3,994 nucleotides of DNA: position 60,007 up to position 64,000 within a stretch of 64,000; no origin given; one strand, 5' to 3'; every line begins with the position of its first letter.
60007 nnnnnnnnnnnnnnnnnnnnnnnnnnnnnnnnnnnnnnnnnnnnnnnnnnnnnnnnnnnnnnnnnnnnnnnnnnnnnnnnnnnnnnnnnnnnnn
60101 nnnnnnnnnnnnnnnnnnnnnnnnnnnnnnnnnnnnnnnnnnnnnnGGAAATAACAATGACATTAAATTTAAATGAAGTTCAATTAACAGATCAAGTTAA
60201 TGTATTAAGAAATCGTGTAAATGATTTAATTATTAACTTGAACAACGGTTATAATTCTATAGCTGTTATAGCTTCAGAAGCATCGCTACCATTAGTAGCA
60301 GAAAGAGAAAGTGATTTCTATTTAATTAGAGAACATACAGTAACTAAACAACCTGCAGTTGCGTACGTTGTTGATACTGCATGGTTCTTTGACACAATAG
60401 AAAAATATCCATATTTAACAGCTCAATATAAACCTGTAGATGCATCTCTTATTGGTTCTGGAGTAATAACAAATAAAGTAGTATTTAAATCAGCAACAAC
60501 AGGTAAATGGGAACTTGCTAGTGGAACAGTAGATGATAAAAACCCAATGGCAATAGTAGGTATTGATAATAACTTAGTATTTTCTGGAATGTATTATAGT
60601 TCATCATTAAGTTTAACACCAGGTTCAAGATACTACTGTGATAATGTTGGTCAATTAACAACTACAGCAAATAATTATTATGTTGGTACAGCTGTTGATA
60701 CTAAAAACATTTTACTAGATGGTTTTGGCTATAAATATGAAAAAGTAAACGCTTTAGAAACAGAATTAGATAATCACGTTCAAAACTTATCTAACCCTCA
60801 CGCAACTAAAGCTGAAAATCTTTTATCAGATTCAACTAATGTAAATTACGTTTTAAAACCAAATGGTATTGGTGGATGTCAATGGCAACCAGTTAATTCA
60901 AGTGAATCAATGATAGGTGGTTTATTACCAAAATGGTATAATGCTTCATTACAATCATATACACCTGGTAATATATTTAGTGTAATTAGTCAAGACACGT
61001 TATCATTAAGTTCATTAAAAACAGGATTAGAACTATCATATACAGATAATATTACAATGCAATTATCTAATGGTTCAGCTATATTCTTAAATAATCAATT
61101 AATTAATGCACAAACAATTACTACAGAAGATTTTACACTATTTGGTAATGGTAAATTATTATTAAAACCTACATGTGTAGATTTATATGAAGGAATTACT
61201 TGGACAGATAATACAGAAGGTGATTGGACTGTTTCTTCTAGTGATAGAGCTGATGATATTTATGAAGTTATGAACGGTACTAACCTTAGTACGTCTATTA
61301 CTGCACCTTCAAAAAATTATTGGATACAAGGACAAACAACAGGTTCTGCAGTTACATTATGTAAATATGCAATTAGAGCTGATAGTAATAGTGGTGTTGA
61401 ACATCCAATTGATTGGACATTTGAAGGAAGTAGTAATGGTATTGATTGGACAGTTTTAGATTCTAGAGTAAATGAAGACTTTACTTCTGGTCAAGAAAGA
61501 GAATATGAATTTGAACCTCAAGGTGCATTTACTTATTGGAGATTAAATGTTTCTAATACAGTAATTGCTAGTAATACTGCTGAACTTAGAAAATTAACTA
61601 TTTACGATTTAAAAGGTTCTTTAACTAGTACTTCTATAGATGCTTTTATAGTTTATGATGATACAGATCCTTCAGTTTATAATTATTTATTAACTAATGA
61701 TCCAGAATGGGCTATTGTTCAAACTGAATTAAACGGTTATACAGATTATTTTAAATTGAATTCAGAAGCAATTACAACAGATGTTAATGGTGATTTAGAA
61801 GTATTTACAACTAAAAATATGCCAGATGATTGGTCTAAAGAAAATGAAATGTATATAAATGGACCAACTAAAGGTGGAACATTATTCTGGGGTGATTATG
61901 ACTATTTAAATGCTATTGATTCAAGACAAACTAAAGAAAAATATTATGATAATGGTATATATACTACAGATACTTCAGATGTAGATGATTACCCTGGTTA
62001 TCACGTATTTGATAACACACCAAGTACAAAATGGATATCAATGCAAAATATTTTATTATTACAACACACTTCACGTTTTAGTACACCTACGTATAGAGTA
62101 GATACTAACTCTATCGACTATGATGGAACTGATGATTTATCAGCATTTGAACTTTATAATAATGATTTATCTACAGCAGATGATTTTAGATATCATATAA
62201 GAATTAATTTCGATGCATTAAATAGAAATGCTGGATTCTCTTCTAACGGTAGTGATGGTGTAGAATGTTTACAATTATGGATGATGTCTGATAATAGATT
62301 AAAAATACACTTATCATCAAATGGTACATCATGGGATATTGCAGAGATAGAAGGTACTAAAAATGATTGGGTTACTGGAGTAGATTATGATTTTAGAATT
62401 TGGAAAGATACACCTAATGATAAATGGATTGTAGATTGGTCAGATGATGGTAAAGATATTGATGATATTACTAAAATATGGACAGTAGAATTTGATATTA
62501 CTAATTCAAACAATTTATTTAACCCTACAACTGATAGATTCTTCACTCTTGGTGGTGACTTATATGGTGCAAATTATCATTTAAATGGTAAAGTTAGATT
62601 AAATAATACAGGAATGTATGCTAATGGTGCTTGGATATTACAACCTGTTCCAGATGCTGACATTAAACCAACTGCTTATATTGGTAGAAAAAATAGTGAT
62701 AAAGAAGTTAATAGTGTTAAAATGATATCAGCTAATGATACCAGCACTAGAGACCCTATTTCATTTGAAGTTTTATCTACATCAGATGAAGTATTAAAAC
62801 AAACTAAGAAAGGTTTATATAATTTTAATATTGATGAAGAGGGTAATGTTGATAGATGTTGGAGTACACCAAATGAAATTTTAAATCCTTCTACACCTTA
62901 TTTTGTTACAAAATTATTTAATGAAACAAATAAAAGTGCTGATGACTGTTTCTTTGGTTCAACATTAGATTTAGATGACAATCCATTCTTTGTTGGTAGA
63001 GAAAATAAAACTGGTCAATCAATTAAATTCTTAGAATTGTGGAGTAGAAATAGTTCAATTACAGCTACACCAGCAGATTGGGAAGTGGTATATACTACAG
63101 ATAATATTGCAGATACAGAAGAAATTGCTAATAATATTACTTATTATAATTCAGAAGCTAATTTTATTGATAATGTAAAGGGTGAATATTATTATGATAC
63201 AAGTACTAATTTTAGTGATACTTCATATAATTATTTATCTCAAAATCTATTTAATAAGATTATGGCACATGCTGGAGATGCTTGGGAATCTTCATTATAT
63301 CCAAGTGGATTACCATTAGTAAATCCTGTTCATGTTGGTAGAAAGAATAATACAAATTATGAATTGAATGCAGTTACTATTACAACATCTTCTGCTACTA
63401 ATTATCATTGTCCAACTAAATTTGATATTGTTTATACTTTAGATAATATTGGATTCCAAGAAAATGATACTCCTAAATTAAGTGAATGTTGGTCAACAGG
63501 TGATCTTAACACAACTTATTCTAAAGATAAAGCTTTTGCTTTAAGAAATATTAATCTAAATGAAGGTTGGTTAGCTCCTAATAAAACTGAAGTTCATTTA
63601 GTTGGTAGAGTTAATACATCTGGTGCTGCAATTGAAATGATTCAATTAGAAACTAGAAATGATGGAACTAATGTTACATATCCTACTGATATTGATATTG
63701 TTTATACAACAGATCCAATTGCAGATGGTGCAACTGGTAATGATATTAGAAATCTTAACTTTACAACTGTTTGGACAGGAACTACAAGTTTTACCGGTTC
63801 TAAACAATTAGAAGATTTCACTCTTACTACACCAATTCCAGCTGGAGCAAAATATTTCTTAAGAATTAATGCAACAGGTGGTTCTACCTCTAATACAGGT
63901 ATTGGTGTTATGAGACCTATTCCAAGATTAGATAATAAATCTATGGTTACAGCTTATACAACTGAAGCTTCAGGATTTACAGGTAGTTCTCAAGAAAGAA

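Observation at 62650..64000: Tandem lectin-like domain repeats in a giant fibre protein that runs off the window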

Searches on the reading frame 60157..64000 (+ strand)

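Call 3: search_protein_families(library=pfam, proteins=[window:60157-64000:+], max_evalue=1)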
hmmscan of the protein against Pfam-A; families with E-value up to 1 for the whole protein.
window:60157-64000:+ (1281 aa): 0 families

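Call 4: search_protein_families(library=phrogs, proteins=[window:60157-64000:+], max_evalue=0.01)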
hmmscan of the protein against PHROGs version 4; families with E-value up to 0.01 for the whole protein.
window:60157-64000:+ (1281 aa): 2 families
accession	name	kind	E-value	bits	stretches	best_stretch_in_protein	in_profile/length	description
phrog_17517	-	tail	6e-10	39.6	1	379-483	51-157/227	tail protein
phrog_16348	-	unknown function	1.5e-08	34.4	1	379-483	474-579/818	-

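Call 6: search_dna_similar(collection=phages, query=window:60157-64000:+, mode=protein, max_rows=30)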
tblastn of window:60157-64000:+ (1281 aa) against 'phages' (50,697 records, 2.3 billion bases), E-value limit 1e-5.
No match.

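Call 11: find_homologous_proteins(query=window:60157-64000:+)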
Query window:60157-64000:+ (1281 aa): 6 proteins with E <= 0.001 among 8000 candidates.
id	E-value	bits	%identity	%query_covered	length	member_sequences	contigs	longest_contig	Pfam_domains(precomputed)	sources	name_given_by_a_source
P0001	0.0e+0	2957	100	100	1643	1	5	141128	-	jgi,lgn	jgi:hypothetical protein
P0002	1.0e-14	72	37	7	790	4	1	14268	PF00754.32,PF13585.13,PF22633.4,PF00041.28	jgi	jgi:gliding motility-associated-like protein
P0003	1.8e-13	68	35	7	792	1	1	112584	PF00754.32,PF13585.13,PF22633.4,PF00041.28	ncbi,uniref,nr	ncbi:gliding motility-associated C-terminal domain-containing protein [Fulvivirgaceae bacterium PWU5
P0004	1.2e-11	62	42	6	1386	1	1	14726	PF00754.32,PF00404.25,PF22633.4,PF13385.14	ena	-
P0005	2.7e-10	57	35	6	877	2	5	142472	PF13585.13,PF00041.28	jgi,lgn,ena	-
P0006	1.1e-9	55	32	8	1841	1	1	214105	PF00754.32,PF22633.4,PF24517.3,PF13385.14,PF17996.8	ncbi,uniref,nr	ncbi:DNRLRE domain-containing protein [Paenibacillus arenosi]|uniref:DNRLRE domain-containing protei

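Call 13: find_encoding_contigs(protein=P0001, flank=10000, max_places=6)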
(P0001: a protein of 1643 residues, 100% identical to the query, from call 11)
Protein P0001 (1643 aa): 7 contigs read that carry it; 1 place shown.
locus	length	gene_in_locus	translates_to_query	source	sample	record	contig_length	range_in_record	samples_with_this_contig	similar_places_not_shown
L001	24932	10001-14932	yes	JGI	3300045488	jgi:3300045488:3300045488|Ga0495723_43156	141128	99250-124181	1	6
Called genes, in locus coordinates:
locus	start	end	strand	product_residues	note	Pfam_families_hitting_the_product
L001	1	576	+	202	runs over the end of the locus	PF11649:T4_neck-protein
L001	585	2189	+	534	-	-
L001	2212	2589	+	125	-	-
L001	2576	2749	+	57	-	-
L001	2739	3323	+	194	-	PF26869:Phage_T4_gp2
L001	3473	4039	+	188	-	PF07460:NUMOD3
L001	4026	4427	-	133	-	-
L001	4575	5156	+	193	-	-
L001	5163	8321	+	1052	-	PF16075:DUF4815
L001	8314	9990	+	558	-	-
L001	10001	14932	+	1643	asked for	-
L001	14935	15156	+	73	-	-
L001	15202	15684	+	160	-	-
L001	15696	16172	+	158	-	-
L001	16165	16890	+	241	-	-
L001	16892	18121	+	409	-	-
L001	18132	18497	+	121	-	-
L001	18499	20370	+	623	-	PF13385:Laminin_G_3 (faint)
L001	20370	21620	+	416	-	-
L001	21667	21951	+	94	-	-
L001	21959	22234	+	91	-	-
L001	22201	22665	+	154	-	-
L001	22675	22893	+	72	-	-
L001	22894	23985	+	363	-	PF11091:T4_tail_cap (weak)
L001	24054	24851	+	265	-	-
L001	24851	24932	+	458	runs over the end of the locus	-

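Call 19: search_protein_families(library=pfam, proteins=[L001:10001-11110:+, L001:11093-11500:+, L001:11483-11980:+, L001:11918-12445:+, L001:12398-13330:+, L001:13313-13786:+, L001:13763-14380:+, L001:14348-14929:+, L001:12398-14380:+], max_evalue=10)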
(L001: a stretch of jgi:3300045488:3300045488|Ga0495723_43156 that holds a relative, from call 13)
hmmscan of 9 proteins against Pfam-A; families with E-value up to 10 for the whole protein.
L001:10001-11110:+ (370 aa): 0 families

L001:11093-11500:+ (136 aa): 1 family
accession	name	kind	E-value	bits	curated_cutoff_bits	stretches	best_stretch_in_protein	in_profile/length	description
PF22633.2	F5_F8_type_C_2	-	0.072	14.2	27.8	1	32-99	27-91/91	NedA-like, galactose-binding domain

L001:11483-11980:+ (166 aa): 0 families

L001:11918-12445:+ (176 aa): 0 families

L001:12398-13330:+ (311 aa): 0 families

L001:13313-13786:+ (158 aa): 0 families

L001:13763-14380:+ (206 aa): 1 family
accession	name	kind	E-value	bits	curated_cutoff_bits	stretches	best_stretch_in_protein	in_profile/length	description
PF10342.15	Kre9_KNH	-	0.0076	17.4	24.6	0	11-57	41-88/94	Kre9/KNH-like N-terminal Ig-like domain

L001:14348-14929:+ (194 aa): 0 families

L001:12398-14380:+ (661 aa): 0 families

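Call 21: search_solved_structures(query=P0001, max_evalue=10, show_alignments=2)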
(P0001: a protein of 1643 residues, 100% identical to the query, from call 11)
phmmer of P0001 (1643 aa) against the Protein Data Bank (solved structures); distinct sequences matched with E-value up to 10: 0.

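Call 22: search_protein_families(library=phrogs, proteins=[L001:14935-15156:+, L001:15202-15684:+, L001:15696-16172:+, L001:16165-16890:+, L001:16892-18121:+, L001:18132-18497:+, L001:18499-20370:+, L001:20370-21620:+, L001:22894-23985:+, L001:24054-24851:+], max_evalue=0.01)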
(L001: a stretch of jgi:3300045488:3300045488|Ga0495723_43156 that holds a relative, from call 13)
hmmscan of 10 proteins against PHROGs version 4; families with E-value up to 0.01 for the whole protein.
L001:14935-15156:+ (73 aa): 4 families
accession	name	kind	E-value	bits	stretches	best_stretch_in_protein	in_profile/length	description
phrog_9114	-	unknown function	5.2e-10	40.9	1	18-72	47-102/103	-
phrog_2687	-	unknown function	6.2e-07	30.9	1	22-73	19-72/73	-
phrog_2432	-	unknown function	0.00019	22.9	1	48-72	68-92/94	-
phrog_5714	-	unknown function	0.0015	19.7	1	48-73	69-92/95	-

L001:15202-15684:+ (160 aa): 0 families

L001:15696-16172:+ (158 aa): 0 families

L001:16165-16890:+ (241 aa): 0 families

L001:16892-18121:+ (409 aa): 0 families

L001:18132-18497:+ (121 aa): 0 families

L001:18499-20370:+ (623 aa): 0 families

L001:20370-21620:+ (416 aa): 2 families
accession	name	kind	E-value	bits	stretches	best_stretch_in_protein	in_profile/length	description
phrog_37157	-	unknown function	3.4e-06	26.1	1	113-219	54-161/965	-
phrog_22373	-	unknown function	0.0038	16.7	0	173-218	148-195/688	-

L001:22894-23985:+ (363 aa): 1 family
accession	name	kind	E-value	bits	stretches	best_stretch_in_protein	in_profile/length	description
phrog_230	-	tail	2.6e-41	143.4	1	38-360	274-584/628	baseplate tail tube cap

L001:24054-24851:+ (265 aa): 5 families
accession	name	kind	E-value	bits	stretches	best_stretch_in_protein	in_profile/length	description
phrog_1035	-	DNA, RNA and nucleotide metabolism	2e-13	51.8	2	2-95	62-151/271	endonuclease VII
phrog_5558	-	moron, auxiliary metabolic gene and host takeover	7.4e-07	30.5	1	1-62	63-124/130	Lar-like restriction alleviation protein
phrog_2340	-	DNA, RNA and nucleotide metabolism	1.3e-05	26.4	1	1-88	6-95/171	endonuclease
phrog_6611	-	unknown function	0.0022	19.1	1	3-41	141-179/180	-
phrog_28061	-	unknown function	0.0081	17.6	0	205-260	6-55/62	-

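Call 25: find_related_loci(query=L001:12290-14929:+, collection=viral_contigs, flank=6000)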
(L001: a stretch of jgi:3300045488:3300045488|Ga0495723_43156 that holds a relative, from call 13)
Query L001:12290-14929:+ (880 aa) in viral_contigs; peptide patterns used: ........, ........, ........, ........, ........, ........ (x = any residue, [..] = any of these).
8 stretches matched a pattern, but none encodes a relative of the query by tblastn (E <= 1e-3).

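Call 28: search_protein_representatives(protein=L001:12290-14929:+)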
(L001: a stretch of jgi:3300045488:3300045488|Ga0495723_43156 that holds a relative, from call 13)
Query: 880 residues. Proteins with E-value up to 0.001 (for the whole library): 3; up to 1e-10: 1; up to 1e-30: 1. The best 3 are listed.
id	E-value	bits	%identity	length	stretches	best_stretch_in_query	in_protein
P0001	0.0e+00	1985.0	100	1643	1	1-880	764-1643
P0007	3.3e-09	52.3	39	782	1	338-480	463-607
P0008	2.5e-04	36.2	41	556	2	1-66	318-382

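Call 37: search_solved_structures(query=A2, max_evalue=0.1)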
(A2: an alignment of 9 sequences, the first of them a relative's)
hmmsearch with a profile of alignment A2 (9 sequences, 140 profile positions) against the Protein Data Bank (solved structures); distinct sequences matched with E-value up to 0.1: 11.
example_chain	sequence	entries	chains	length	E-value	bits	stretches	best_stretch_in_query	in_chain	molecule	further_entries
7nsn_A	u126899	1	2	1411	4.5e-62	211.2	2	6-138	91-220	GH92 alpha-1,2-mannosidase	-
3f2z_A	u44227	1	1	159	0.00015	24.8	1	11-137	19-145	uncharacterized protein BF3579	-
4a42_A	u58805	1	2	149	0.00049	23.1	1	16-97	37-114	ALPHA-N-ACETYLGLUCOSAMINIDASE FAMILY PROTEIN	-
2l9l_A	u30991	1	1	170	0.0047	19.9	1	32-107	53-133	Lactadherin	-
2rva_A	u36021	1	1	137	0.019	17.9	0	8-88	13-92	Glucanase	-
4zz5_A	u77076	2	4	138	0.022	17.8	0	8-88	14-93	Glucanase/chitosanase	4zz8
5zu6_A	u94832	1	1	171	0.04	16.9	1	12-118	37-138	CBM32 domain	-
7wdt_A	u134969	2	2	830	0.049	16.6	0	23-126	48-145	Beta-N-acetylhexosaminidase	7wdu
6z14_JJJ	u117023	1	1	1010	0.058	16.4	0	23-126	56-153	Beta-N-acetylhexosaminidase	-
6yxz_JJJ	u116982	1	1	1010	0.058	16.4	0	23-126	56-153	Beta-N-acetylhexosaminidase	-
9r6v_A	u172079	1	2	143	0.065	16.2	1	21-72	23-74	E3 ubiquitin-protein ligase HECTD3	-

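Call 50: predict_structure(alignment_id=A3)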
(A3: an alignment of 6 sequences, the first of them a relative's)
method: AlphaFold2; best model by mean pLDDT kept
length: 313 residues; sequences in the alignment: 6
mean_pLDDT: 59.2   pTM: 0.52
mean pLDDT of the five models: 59.2, 57.3, 52.1, 51.2, 49.9
residues with pLDDT >= 90: 9; 70-90: 93; 50-70: 111; < 50: 100
segments of 3 or more residues with pLDDT < 50: 1-46, 68-70, 87-97, 112-125, 294-313
pLDDT, mean of each block of 10 residues (from residue 1): 37 35 31 34 46 71 60 68 59 41 56 36 44 64 70 63 75 82 80 83 67 83 69 55 57 73 65 80 69 46 45 31
secondary structure, 60 per line:
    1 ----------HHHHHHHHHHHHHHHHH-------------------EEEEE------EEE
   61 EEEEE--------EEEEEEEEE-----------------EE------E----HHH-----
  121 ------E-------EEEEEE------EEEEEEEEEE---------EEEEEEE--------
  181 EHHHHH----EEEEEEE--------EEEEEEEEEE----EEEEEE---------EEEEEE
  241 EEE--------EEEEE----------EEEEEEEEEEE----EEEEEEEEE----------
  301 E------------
elements in order: H11-27 E47-51 E58-65 E74-82 E135-140 E147-156 E166-172 H182-186 E191-197 E206-215 E220-225 E235-243 E252-256 E267-277 E282-290

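Call 53: fold_search(model_id=the predicted structure, library=pdb)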
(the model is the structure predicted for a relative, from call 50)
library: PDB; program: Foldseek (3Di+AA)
matches with E <= 10: 1758; with E <= 0.001: 1
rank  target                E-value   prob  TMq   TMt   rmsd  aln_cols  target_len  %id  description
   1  3ggl                  6.6e-04  0.99  0.24  0.41  14.6       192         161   14  X-Ray Structure of the C-terminal domain (277-440) of Putative chitobiase from Bacteroides thetaiotaomicron. Northeast S (released 2009-03-31)
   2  6hos_B                2.1e-03  0.21  0.14  0.16  19.8       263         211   13  Structure of the KpFlo2 adhesin domain in complex with glycerol (released 2018-10-24)
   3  2j7m_A                2.2e-03  1.00  0.23  0.44   8.2       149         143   17  Characterization of a Family 32 CBM (released 2006-10-16)
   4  4a44                  2.6e-03  1.00  0.26  0.48   6.3       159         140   15  CpGH89CBM32-5, from Clostridium perfringens, in complex with the Tn Antigen (released 2012-04-04)
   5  9wfh_A                3.3e-03  0.96  0.24  0.41  14.2       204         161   15  Carbohydrate-binding module 32 of LnbB from Bifidobacterium bifidum, ligand free form, multiple small-wedge data set (released 2025-11-19)
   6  2v72                  4.4e-03  0.92  0.21  0.41  14.6       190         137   11  The structure of the family 32 CBM from C. perfringens NanJ in complex with galactose (released 2007-08-21)
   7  2j1a                  4.9e-03  0.99  0.22  0.42   8.4       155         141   16  Structure of CBM32 from Clostridium perfringens beta-N- acetylhexosaminidase GH84C in complex with galactose (released 2006-08-22)
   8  9qwz_B                4.9e-03  0.98  0.23  0.06   8.9       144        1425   14  Cryo-EM structure of the human UBR4/KCMF1/CALM1 complex (BP focused refinement) (released 2025-09-03)
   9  4gwn_A                4.9e-03  0.82  0.21  0.14  17.0       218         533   14  Crystal structure of human mature meprin beta (released 2012-09-19)
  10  4gwm_A                5.4e-03  0.99  0.29  0.18   8.9       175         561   11  Crystal structure of human promeprin beta (released 2012-09-19)
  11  6mf0_B                5.7e-03  0.93  0.29  0.10  11.7       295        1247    8  Crystal Structure Determination of Human/Porcine Chimera Coagulation Factor VIII (released 2019-09-11)
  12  4gwm_B                6.1e-03  1.00  0.25  0.15   5.1       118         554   17  Crystal structure of human promeprin beta (released 2012-09-19)
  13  2yc4_B                6.1e-03  1.00  0.22  0.47   8.7       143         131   10  Intraflagellar Transport Complex 25-27 from Chlamydomonas (released 2011-03-23)
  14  4itc                  6.1e-03  0.84  0.22  0.36  15.5       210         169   12  Crystal Structure Analysis of the K1 Cleaved Adhesin domain of Lys-gingipain (Kgp) from Porphyromonas gingivalis W83 (released 2013-09-25)
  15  3f2z                  6.4e-03  1.00  0.22  0.41   5.0       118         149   13  Crystal structure of the C-terminal domain of a chitobiase (BF3579) from Bacteroides fragilis, Northeast Structural Geno (released 2008-11-18)
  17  7nsn_B                6.7e-03  1.00  0.26  0.07   4.5       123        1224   11  Multi-domain GH92 alpha-1,2-mannosidase from Neobacillus novalis: mannoimidazole complex (released 2022-09-21)
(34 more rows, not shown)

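Call 56: search_protein_families(library=phrogs, proteins=[P0007, P0008, L001:10001-11110:+, L001:14348-14929:+], max_evalue=0.01)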
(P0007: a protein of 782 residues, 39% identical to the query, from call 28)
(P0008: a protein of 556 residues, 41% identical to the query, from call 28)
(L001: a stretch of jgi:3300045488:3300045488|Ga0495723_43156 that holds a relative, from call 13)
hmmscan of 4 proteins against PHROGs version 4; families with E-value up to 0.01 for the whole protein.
P0007 (782 aa): 16 families
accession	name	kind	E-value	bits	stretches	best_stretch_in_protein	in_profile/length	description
phrog_17517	-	tail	6.9e-32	111.4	2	258-411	12-157/227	tail protein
phrog_16348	-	unknown function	4.4e-28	99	2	258-411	428-579/818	-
phrog_1640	-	tail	7.1e-22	79.3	1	12-112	8-115/765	tail protein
phrog_10667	-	unknown function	4.9e-21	75.8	2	254-403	172-315/718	-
phrog_28871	-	unknown function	2.5e-18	66.3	1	13-110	9-106/946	-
phrog_38477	-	unknown function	9.2e-17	61.5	1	261-415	102-261/674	-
phrog_30017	-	unknown function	1.1e-16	61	1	11-223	7-229/1025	-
phrog_33548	-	unknown function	2.4e-13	50.2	1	258-439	175-354/721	-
phrog_6518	-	tail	1.7e-12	47.3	1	12-115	5-112/793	tail fiber protein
phrog_13893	-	tail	7.8e-11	42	1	14-124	10-127/648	tail protein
phrog_17220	-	unknown function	9e-09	35.1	1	15-193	11-195/868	-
phrog_8649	-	unknown function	1.6e-08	34.7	1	15-180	11-179/743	-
phrog_38237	-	unknown function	3.7e-08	33.1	1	15-155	11-158/697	-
phrog_32960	-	unknown function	1.1e-07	31.6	1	15-189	11-188/762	-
phrog_10304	-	head and packaging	4.3e-07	30.6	1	280-368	116-205/213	virion structural protein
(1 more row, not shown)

P0008 (556 aa): 7 families
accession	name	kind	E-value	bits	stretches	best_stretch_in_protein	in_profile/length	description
phrog_13989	-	head and packaging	1.1e-09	38.4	1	3-89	3-89/597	virion structural protein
phrog_2710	-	tail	6.5e-05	22.5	1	54-95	129-173/781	tail fiber protein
phrog_25848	-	tail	0.00015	21.2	1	35-87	200-252/598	tail fiber protein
phrog_13980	-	tail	0.00024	21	1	56-86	128-158/756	tail fiber protein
phrog_2647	-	head and packaging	0.00029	21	1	45-85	67-107/336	head decoration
phrog_6122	-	unknown function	0.0023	18.4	1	54-95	147-187/290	-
phrog_4242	-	tail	0.0079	16.5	0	56-91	128-163/628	tail fiber protein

L001:10001-11110:+ (370 aa): 0 families

L001:14348-14929:+ (194 aa): 0 families
